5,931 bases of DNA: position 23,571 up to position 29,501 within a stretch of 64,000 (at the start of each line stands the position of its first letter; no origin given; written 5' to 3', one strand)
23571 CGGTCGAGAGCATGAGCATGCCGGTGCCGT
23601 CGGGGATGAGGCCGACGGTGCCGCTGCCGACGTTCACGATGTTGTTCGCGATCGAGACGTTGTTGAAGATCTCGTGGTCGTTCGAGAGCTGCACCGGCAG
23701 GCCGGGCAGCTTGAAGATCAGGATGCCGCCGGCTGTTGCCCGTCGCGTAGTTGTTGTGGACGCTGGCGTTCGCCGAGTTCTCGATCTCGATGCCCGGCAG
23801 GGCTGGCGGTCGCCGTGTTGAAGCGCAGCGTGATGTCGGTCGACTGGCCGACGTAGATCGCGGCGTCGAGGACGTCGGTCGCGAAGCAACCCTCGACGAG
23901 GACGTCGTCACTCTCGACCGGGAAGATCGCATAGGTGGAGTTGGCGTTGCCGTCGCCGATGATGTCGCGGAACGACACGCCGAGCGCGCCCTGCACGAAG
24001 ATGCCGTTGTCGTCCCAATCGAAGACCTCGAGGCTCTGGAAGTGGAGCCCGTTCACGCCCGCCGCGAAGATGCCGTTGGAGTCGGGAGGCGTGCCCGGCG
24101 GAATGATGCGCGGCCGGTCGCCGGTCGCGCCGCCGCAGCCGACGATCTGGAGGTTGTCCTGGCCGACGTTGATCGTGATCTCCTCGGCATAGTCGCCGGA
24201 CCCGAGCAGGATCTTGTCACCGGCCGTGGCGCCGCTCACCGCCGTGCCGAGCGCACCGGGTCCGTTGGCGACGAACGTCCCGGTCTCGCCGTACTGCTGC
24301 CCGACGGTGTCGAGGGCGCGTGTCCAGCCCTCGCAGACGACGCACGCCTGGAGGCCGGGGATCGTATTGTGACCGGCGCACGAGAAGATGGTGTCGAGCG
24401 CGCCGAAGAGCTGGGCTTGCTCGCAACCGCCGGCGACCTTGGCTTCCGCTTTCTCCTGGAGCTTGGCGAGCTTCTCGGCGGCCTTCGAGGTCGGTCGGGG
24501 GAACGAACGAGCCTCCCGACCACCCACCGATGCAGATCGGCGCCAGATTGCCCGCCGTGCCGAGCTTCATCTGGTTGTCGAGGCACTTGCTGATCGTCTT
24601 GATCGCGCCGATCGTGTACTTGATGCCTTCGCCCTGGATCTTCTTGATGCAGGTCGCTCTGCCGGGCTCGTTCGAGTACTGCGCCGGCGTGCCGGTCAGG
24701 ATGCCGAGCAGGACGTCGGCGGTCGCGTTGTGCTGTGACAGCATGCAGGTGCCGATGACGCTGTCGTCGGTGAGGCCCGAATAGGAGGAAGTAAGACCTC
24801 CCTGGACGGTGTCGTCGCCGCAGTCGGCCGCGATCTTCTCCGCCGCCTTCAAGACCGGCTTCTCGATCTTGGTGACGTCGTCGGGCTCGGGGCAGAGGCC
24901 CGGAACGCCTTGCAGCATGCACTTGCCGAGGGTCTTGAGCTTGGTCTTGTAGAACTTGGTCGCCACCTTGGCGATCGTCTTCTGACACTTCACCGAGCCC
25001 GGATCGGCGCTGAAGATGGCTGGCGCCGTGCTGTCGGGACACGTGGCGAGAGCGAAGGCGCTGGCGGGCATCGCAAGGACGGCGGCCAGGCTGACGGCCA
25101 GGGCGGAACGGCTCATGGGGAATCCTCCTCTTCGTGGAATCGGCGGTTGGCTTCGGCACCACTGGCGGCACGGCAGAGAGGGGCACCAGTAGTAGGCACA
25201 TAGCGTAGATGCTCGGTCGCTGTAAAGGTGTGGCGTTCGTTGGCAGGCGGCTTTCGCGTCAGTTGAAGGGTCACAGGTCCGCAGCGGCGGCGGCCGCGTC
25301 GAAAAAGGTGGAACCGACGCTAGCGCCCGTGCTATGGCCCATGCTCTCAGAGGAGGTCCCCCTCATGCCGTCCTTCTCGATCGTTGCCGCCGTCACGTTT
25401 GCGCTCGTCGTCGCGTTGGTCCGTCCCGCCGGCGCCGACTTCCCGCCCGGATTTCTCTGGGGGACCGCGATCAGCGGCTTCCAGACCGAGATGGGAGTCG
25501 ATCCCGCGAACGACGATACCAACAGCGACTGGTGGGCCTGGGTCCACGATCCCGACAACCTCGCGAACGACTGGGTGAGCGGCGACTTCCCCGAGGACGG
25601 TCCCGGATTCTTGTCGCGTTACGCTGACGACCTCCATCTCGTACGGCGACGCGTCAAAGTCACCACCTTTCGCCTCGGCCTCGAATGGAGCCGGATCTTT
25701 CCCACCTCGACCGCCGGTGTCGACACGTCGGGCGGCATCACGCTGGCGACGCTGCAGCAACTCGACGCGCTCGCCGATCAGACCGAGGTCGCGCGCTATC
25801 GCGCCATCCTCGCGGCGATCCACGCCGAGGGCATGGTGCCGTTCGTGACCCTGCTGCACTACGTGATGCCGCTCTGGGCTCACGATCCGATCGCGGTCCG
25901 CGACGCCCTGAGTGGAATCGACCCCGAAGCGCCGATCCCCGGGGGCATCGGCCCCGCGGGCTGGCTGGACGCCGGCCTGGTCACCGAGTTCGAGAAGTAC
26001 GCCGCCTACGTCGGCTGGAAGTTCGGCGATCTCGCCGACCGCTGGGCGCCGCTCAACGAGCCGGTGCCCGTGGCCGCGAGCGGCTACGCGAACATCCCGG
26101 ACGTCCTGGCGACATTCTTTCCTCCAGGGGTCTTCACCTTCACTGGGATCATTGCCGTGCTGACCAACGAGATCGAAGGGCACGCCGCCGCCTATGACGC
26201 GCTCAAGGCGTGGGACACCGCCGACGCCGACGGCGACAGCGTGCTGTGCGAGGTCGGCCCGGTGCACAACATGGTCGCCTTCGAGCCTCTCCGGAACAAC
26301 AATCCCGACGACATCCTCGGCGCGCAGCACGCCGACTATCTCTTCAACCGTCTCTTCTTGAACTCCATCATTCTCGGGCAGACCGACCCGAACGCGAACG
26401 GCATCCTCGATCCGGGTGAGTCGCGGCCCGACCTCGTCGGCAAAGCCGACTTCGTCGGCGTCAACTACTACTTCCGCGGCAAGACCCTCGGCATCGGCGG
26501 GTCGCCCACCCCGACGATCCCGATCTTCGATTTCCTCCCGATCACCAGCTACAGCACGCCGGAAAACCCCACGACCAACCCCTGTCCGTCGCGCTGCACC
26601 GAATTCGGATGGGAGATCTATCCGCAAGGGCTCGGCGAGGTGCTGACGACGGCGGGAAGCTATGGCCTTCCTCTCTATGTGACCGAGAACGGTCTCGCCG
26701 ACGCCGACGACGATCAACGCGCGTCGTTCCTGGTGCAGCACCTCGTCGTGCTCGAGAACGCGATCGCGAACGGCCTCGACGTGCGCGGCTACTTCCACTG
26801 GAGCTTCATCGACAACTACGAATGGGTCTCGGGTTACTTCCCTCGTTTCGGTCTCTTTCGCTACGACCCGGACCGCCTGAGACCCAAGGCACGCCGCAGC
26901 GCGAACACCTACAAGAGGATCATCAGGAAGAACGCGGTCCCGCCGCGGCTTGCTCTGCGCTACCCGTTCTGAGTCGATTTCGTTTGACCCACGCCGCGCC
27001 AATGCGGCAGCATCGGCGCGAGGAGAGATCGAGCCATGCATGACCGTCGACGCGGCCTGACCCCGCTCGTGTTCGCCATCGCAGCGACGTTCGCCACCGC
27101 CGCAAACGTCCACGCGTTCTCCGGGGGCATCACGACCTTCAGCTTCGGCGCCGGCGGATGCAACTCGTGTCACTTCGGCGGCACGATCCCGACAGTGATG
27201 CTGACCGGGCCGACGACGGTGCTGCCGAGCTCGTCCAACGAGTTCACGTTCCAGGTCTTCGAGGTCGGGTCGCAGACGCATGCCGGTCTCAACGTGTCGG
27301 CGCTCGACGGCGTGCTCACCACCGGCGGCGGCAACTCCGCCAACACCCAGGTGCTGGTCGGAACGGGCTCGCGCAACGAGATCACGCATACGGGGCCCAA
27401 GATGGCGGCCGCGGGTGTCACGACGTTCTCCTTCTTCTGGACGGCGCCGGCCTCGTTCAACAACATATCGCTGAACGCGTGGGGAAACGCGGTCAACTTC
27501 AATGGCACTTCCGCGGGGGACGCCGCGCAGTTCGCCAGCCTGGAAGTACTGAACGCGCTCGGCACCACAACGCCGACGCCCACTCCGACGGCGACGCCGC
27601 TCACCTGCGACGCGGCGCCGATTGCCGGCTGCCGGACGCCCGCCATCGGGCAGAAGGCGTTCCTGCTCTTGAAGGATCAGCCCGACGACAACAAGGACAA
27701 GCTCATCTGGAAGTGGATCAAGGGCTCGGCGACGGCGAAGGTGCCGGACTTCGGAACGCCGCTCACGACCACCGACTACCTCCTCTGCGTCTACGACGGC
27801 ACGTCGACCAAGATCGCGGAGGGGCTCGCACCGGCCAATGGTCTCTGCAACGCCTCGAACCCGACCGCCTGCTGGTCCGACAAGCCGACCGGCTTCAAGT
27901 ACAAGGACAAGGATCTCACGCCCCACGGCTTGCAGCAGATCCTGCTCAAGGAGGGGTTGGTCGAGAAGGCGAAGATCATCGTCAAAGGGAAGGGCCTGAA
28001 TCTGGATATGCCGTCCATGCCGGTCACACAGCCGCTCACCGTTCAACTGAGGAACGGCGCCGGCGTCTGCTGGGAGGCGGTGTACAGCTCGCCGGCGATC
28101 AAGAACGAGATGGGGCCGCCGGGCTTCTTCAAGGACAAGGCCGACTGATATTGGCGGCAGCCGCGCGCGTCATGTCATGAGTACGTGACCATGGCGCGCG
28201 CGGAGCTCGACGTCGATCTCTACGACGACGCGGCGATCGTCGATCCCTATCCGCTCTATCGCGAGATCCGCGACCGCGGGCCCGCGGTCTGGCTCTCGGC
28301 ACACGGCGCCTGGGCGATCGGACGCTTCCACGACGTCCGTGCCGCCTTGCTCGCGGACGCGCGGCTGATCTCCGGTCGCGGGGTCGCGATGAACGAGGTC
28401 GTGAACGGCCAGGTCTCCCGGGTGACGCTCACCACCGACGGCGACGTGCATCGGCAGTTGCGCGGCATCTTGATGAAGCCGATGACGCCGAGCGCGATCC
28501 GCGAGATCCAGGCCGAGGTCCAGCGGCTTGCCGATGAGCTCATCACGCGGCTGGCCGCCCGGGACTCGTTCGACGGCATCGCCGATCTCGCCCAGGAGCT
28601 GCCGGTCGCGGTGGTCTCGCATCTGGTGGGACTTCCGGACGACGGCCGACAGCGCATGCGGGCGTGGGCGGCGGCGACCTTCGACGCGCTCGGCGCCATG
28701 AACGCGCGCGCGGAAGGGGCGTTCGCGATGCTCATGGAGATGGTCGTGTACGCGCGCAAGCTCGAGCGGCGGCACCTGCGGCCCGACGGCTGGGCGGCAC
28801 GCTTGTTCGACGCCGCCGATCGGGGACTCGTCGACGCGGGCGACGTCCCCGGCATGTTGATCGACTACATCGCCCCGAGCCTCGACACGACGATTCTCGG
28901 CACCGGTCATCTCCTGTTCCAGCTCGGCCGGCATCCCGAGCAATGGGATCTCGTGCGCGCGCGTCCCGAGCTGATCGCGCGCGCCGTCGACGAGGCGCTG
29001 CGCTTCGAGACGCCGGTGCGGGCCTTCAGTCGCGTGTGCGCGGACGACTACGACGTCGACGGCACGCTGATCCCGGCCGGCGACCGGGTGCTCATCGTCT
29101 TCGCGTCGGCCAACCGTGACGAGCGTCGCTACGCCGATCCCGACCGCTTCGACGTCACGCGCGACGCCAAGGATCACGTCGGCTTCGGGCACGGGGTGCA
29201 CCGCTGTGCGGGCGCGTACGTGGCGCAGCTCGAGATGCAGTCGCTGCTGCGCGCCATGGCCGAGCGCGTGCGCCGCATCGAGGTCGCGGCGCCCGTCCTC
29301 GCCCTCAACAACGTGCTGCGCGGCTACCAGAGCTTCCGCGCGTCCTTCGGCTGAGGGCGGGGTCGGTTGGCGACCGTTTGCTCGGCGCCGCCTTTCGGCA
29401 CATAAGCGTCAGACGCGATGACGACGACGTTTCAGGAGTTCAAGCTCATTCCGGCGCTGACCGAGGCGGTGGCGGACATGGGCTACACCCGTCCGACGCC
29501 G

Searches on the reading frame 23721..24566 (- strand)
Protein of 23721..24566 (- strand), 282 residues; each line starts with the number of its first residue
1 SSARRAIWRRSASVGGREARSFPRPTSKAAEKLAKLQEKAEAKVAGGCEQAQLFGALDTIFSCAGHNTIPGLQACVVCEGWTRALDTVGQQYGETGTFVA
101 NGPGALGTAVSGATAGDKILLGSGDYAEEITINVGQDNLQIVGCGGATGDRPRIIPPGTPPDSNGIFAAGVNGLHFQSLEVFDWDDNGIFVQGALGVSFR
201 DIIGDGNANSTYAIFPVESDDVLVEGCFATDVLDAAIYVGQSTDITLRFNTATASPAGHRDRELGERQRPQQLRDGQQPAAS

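Call 22: search_protein_families(library=pfam, max_evalue=0.01, proteins=[window:23721-24566:-])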
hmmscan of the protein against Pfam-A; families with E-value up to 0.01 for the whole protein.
window:23721-24566:- (282 aa): 1 family
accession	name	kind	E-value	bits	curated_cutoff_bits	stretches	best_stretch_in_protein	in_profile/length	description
PF13229.12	Beta_helix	-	0.00013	22.1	25.9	1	163-252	23-110/158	Right handed beta helix region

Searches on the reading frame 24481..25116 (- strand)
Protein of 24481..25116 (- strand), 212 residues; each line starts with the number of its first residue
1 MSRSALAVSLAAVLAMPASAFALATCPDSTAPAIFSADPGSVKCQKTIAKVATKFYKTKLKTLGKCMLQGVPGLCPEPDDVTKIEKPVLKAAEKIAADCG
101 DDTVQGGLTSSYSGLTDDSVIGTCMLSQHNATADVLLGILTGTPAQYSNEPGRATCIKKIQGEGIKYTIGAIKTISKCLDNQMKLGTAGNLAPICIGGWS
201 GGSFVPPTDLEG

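Call 6: search_protein_families(library=pfam, max_evalue=1, proteins=[window:24481-25116:-])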
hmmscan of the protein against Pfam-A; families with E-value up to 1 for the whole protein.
seq(212 aa): 1 family
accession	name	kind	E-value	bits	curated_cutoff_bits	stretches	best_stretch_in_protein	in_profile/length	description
PF22750.1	Sol_i_2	-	0.13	12.7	26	1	88-114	53-79/90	Ant venom allergen Sol i 2 family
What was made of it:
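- Closest known: Saposin-like and other small disulfide-stapled helical folds. Same: The only Pfam near-hit was Sol_i_2 at E 0.13 (call 6).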

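Call 7: search_protein_families(library=ncbifam, max_evalue=1, proteins=[window:24481-25116:-])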
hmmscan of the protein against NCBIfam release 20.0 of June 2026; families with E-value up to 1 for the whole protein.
seq(212 aa): 0 families

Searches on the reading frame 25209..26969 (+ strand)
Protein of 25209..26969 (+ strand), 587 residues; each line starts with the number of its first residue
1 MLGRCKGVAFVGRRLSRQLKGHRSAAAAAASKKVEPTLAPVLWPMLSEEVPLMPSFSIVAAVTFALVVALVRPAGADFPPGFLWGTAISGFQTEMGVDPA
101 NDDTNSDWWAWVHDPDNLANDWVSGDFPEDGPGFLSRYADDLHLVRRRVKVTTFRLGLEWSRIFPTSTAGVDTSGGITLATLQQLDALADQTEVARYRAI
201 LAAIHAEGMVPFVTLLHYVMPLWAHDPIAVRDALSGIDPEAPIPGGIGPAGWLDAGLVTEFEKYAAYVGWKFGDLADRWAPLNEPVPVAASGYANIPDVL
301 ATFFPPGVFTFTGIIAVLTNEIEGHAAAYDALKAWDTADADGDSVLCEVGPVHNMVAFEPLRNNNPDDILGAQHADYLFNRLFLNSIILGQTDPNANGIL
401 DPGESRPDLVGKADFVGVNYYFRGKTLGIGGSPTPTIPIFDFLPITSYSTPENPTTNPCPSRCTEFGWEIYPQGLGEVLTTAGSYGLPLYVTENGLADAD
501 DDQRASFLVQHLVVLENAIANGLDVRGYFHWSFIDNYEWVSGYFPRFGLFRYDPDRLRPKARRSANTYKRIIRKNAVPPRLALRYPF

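Call 22: search_protein_families(library=pfam, max_evalue=0.01, proteins=[window:25209-26969:+])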
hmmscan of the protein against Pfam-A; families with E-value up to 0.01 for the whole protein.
window:25209-26969:+ (587 aa): 1 family
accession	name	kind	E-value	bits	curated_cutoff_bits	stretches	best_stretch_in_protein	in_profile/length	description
PF00232.24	Glyco_hydro_1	-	8.8e-56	189.7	22.6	2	251-576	132-452/453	Glycosyl hydrolase family 1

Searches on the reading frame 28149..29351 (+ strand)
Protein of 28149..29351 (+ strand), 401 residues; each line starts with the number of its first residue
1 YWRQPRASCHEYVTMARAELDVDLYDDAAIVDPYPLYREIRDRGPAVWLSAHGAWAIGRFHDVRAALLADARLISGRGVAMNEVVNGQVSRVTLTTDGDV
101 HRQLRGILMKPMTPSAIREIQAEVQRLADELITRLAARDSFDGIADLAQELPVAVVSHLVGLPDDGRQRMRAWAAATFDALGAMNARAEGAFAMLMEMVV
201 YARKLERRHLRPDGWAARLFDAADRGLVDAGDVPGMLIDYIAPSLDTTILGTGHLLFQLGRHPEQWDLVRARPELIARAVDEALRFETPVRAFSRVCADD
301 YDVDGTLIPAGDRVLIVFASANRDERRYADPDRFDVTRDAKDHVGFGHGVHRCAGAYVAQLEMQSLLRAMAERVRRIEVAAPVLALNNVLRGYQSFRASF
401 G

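Call 22: search_protein_families(library=pfam, max_evalue=0.01, proteins=[window:28149-29351:+])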
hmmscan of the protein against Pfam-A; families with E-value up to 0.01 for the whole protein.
window:28149-29351:+ (401 aa): 1 family
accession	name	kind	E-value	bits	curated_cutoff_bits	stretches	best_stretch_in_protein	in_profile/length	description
PF00067.27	p450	-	1.3e-21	77.4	22.8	1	275-370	323-428/462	Cytochrome P450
